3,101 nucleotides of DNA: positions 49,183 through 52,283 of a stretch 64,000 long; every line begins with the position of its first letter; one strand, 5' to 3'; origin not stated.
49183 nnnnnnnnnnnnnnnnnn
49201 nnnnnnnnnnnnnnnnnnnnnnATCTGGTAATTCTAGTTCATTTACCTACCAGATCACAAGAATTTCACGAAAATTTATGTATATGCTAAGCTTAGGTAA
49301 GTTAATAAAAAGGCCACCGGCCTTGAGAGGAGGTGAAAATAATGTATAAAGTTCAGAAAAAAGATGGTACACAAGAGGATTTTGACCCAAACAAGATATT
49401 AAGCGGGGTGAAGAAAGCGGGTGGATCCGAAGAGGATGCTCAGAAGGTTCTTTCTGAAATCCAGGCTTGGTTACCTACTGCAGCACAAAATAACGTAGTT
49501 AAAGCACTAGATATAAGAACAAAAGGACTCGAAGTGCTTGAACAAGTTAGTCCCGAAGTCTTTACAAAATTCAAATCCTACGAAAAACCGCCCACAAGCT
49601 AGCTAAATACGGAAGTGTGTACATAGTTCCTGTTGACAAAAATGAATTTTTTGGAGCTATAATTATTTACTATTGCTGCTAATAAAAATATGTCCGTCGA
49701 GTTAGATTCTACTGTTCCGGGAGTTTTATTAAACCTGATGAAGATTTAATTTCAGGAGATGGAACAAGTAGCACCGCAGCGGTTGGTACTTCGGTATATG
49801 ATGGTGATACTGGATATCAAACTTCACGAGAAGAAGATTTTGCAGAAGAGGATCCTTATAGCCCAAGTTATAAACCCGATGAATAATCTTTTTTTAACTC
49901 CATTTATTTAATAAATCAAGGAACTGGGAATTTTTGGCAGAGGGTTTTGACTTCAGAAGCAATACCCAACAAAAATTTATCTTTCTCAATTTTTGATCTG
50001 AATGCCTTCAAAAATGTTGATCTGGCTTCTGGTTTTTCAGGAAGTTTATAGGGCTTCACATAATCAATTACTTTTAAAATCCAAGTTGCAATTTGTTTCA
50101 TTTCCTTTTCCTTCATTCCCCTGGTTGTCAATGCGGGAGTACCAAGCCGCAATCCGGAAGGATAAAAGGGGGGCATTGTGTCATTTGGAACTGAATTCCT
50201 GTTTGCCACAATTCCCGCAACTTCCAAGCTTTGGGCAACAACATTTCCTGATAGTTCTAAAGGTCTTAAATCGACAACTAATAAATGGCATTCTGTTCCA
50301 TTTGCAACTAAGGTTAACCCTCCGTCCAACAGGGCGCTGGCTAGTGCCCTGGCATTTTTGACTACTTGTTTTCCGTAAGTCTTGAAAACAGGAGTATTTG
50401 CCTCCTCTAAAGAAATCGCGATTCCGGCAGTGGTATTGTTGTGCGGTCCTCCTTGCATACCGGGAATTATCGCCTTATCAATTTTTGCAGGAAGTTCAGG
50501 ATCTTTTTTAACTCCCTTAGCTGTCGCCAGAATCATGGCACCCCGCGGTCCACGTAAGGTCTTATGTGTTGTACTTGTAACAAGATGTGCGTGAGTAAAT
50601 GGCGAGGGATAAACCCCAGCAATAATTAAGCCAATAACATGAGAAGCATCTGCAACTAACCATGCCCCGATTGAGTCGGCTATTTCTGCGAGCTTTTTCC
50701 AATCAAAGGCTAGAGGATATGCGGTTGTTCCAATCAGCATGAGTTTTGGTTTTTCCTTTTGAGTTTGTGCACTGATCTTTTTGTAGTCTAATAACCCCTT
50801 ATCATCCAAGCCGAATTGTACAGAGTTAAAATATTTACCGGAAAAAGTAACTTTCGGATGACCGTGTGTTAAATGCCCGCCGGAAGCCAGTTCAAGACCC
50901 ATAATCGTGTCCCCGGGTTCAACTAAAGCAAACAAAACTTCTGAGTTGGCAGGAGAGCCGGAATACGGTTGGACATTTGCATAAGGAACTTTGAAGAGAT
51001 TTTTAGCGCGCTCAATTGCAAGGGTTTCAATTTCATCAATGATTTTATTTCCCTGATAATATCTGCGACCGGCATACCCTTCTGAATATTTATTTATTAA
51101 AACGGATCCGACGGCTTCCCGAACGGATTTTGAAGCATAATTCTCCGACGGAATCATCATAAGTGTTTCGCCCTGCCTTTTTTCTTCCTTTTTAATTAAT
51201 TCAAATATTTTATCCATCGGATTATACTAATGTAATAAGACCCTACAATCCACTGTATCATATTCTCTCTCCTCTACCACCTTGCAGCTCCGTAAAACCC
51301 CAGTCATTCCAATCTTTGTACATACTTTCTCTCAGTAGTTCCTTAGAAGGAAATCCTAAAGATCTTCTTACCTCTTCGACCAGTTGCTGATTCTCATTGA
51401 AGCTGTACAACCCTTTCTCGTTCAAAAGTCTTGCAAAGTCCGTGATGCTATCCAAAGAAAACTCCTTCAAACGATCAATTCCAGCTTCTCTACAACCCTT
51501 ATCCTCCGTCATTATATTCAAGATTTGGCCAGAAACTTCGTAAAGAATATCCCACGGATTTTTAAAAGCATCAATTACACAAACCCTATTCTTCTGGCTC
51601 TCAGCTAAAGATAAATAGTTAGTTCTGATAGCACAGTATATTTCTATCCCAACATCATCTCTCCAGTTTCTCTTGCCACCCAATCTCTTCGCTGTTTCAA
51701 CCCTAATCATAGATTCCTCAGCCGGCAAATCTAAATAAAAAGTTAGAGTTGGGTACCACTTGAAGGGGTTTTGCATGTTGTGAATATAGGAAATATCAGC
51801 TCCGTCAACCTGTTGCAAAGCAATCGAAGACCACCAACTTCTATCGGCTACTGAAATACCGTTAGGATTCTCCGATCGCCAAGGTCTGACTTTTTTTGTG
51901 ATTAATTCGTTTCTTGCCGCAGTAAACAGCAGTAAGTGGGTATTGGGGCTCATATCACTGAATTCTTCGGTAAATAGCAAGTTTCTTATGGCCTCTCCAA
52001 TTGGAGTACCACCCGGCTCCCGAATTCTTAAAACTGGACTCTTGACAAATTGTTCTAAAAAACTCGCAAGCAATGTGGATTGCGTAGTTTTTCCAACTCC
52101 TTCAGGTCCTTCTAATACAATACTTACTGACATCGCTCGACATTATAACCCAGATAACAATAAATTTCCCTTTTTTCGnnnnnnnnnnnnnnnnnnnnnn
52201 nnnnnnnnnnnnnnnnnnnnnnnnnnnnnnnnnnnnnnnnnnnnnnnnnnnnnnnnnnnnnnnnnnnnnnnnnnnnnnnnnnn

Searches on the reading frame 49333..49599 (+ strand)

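Call 56: search_protein_families(library=pfam, proteins=[window:49333-49599:+], max_evalue=0.0001)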
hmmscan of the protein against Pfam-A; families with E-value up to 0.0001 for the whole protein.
window:49333-49599:+ (89 aa): 1 family
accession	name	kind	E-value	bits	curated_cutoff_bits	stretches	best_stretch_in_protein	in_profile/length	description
PF03477.21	ATP-cone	-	4.8e-09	37.1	25.8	1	6-69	2-67/88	ATP cone domain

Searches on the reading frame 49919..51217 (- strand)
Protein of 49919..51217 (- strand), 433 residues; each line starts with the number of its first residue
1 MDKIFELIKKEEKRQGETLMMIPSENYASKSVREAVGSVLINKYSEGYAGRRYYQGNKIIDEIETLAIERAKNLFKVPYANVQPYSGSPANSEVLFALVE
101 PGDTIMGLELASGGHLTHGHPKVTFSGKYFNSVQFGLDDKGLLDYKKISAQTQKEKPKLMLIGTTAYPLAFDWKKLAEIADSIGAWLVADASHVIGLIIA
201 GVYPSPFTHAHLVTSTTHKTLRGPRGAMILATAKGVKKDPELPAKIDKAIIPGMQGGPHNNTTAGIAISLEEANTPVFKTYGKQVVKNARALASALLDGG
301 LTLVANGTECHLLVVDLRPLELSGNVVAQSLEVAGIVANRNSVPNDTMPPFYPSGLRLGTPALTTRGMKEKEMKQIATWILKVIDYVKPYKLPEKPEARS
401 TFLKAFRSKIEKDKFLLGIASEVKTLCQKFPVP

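Call 20: find_related_loci(query=window:49919-51217:-, collection=genome_contigs, flank=1000)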
Query window:49919-51217:- (433 aa) in genome_contigs; peptide patterns used: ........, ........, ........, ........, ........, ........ (x = any residue, [..] = any of these).
372 stretches matched a pattern; 326 encode a relative of the query (tblastn E <= 1e-3); the best 80 are kept; 80 distinct loci.
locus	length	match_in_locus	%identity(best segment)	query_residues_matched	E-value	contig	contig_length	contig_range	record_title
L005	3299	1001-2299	85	1-433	0e+0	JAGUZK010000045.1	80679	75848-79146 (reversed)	MAG: Candidatus Woesebacteria bacterium isolate DeMMO6_59 c_000000000910, whole genome shotgun sequence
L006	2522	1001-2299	81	1-433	0e+0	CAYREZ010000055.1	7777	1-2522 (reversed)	MAG TPA_asm: uncultured Gammaproteobacteria bacterium isolate SRP050083_co1_461 genome assembly, contig: NODE_4907_lengt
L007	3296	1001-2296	77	1-432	0e+0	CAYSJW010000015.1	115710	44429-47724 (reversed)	MAG TPA_asm: uncultured Gammaproteobacteria bacterium isolate SRP231805_co4_34 genome assembly, contig: k141_30296, whol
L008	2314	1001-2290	76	2-432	0e+0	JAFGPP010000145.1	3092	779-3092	MAG: Thermoplasmatota archaeon isolate Zod_Metabat.7 k87_11543480, whole genome shotgun sequence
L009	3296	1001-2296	76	1-432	0e+0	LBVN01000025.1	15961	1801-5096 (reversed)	MAG: Candidatus Woesebacteria bacterium GW2011_GWB1_38_8b UT10_C0025, whole genome shotgun sequence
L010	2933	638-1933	70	1-432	0e+0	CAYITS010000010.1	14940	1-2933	MAG TPA_asm: uncultured Gammaproteobacteria bacterium isolate ERP119705_co3_637 genome assembly, contig: NODE_4692_lengt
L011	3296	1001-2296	70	1-432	0e+0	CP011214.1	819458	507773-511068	MAG: Candidatus Woesebacteria bacterium GW2011_GWF1_31_35 chromosome, complete genome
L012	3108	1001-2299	70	1-433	0e+0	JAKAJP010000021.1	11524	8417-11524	MAG: bacterium isolate WY4.bin110 NODE_7080_length_11524_cov_2.051856, whole genome shotgun sequence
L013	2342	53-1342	70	4-433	0e+0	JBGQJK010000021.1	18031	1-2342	MAG: Patescibacteria group bacterium isolate OBJ2_061818_070_25 k141_1243406_length_18031_cov_9.0000, whole genome shotg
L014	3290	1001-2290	70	4-433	0e+0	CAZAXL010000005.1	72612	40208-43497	MAG TPA_asm: uncultured Gammaproteobacteria bacterium isolate SRP062349_co2_103 genome assembly, contig: NODE_225_length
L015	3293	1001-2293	69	1-431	0e+0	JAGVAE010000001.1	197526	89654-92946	MAG: Candidatus Woesebacteria bacterium isolate DeMMO6_57 c_000000010453, whole genome shotgun sequence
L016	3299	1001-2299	70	1-433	0e+0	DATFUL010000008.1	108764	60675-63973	MAG TPA_asm: Patescibacteria group bacterium isolate SMAG_U9436 k141_618810, whole genome shotgun sequence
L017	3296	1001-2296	68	1-432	0e+0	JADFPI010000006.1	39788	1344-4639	MAG: Patescibacteria group bacterium isolate B72T1L10 B72T1L10_NODE996, whole genome shotgun sequence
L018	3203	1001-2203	75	1-401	0e+0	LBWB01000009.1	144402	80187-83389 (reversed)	MAG: Candidatus Woesebacteria bacterium GW2011_GWB1_39_12 UT24_C0009, whole genome shotgun sequence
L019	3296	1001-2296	69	1-433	0e+0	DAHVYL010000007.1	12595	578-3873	MAG TPA_asm: Candidatus Woesebacteria bacterium isolate clean783 NODE_7_length_12595_cov_3.793018, whole genome shotgun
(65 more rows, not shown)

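Call 56: search_protein_families(library=pfam, proteins=[window:49919-51217:-], max_evalue=0.0001)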
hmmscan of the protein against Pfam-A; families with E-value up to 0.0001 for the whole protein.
window:49919-51217:- (433 aa): 1 family
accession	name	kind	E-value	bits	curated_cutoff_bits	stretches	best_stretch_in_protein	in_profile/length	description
PF00464.25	SHMT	-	2.2e-145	484.7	27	1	3-380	7-399/399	Serine hydroxymethyltransferase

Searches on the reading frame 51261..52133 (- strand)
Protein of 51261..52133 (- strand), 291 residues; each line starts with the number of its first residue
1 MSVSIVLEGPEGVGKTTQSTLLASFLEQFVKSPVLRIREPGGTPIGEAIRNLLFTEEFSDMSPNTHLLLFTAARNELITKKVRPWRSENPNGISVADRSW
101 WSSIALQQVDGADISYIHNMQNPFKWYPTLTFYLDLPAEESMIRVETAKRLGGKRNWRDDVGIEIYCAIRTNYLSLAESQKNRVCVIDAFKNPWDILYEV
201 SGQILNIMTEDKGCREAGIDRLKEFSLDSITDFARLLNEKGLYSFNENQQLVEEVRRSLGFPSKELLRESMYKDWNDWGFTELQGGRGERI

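Call 56: search_protein_families(library=pfam, proteins=[window:51261-52133:-], max_evalue=0.0001)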
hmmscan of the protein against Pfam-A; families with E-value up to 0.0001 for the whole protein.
window:51261-52133:- (291 aa): 1 family
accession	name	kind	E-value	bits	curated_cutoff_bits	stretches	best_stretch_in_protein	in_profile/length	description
PF02223.23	Thymidylate_kin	-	1.5e-30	106.7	27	1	7-192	1-177/185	Thymidylate kinase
